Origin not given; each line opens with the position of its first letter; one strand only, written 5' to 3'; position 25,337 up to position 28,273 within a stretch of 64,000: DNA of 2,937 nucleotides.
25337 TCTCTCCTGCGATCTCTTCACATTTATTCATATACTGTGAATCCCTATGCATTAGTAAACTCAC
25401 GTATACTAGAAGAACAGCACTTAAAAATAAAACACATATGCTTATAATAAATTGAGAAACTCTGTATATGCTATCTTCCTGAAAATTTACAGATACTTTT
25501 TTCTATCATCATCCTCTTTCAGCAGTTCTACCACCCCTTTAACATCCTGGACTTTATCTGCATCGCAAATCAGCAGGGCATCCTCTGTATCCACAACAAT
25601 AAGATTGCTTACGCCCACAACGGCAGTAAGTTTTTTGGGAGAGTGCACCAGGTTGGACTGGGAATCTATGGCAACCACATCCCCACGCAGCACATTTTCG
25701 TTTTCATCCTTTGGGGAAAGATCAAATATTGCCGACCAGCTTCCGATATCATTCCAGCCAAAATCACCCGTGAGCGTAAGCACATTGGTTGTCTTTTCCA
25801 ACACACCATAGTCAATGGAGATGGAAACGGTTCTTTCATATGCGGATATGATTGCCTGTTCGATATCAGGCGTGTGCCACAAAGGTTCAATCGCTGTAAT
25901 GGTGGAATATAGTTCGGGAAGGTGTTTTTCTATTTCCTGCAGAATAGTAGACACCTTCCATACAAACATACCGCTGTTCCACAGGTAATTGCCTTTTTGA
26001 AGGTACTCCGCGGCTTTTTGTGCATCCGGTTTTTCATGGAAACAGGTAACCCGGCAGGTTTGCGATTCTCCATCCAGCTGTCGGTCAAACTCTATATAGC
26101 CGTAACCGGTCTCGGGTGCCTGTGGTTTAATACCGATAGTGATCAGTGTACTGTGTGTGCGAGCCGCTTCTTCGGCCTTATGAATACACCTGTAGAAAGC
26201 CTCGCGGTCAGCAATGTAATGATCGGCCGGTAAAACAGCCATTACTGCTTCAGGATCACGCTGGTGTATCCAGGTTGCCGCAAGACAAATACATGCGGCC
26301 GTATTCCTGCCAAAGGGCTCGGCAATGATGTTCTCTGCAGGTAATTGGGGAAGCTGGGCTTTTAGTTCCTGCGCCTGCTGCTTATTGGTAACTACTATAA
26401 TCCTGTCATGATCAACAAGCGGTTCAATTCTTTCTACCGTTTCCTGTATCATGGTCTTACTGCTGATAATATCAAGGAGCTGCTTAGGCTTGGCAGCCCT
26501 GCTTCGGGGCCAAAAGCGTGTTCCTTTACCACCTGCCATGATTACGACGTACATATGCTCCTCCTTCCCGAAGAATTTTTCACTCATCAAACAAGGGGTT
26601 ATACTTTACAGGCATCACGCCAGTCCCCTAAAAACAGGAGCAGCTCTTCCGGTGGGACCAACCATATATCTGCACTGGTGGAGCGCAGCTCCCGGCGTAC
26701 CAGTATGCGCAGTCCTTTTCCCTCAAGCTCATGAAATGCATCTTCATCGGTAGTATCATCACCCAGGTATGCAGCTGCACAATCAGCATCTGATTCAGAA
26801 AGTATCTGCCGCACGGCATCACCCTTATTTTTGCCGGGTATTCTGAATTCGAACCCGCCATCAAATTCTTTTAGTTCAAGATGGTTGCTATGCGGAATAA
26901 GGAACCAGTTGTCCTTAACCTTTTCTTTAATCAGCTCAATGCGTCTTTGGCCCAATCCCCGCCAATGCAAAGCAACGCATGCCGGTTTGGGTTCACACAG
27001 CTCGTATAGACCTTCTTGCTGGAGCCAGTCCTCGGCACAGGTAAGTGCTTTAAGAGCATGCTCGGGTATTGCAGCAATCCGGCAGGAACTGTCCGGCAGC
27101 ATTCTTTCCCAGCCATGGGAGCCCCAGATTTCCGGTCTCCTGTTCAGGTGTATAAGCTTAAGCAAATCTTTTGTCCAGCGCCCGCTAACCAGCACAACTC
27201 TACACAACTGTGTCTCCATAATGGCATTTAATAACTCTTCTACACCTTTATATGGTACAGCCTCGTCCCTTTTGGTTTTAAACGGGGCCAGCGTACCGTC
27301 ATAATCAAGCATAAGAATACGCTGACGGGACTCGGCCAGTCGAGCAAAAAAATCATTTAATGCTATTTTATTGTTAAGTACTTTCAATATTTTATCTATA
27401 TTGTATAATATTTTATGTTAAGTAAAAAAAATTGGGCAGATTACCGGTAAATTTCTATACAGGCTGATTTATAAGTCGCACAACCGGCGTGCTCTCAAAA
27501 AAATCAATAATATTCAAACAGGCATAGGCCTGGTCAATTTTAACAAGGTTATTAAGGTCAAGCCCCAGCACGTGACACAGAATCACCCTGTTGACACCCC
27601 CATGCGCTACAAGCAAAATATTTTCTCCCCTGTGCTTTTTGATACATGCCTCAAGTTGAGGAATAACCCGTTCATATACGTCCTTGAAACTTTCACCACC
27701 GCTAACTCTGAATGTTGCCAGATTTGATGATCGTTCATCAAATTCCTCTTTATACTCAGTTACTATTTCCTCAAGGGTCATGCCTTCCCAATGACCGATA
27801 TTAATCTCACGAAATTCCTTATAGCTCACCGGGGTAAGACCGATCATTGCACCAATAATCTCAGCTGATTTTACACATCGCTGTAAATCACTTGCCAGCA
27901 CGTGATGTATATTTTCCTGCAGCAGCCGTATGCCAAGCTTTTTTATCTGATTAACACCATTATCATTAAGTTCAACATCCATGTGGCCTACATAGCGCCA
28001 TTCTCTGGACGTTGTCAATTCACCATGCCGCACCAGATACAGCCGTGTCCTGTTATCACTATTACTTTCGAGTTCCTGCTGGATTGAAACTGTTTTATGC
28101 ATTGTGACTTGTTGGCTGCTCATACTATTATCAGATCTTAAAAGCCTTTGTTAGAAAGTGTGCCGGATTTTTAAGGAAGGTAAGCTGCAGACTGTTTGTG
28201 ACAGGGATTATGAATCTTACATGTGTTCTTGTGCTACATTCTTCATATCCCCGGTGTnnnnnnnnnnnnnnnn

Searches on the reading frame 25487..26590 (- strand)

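Call 21: search_protein_families(library=pfam, proteins=[window:25487-26590:-], max_evalue=0.001)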
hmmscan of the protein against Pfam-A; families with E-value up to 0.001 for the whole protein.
window:25487-26590:- (367 aa): 4 families
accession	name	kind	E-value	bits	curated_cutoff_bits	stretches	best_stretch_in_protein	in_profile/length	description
PF00483.29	NTP_transferase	-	1.7e-49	169.1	21.2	1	15-297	2-244/245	Nucleotidyl transferase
PF22640.1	ManC_GMP_beta-helix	-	2.8e-16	59.6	27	1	303-357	1-55/55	MannoseP isomerase/GMP-like beta-helix domain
PF12804.13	NTP_transf_3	-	4.5e-13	50.1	27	1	15-142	1-114/160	MobA-like NTP transferase domain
PF01128.25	IspD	-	0.00011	22.5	27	1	13-89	1-71/221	2-C-methyl-D-erythritol 4-phosphate cytidylyltransferase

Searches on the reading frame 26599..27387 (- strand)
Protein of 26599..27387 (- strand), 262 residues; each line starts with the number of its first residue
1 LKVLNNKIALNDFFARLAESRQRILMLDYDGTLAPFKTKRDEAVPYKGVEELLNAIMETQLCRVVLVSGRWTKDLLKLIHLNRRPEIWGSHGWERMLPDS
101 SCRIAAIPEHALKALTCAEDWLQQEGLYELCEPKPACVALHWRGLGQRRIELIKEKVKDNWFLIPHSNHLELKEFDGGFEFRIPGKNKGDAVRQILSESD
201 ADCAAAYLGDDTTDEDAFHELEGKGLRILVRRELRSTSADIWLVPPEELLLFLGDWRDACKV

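Call 21: search_protein_families(library=pfam, proteins=[window:26599-27387:-], max_evalue=0.001)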
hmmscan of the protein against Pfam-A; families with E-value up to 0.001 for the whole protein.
window:26599-27387:- (262 aa): 1 family
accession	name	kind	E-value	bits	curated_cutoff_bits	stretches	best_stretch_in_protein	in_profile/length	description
PF02358.22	Trehalose_PPase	-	2.5e-19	69.8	27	1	26-229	1-214/235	Trehalose-phosphatase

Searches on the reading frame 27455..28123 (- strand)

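Call 21: search_protein_families(library=pfam, proteins=[window:27455-28123:-], max_evalue=0.001)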
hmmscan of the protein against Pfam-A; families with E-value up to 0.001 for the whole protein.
window:27455-28123:- (222 aa): 1 family
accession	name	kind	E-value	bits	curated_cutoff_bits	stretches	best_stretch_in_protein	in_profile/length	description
PF00300.27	His_Phos_1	-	2e-57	194.4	21.7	1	28-220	1-193/194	Histidine phosphatase superfamily (branch 1)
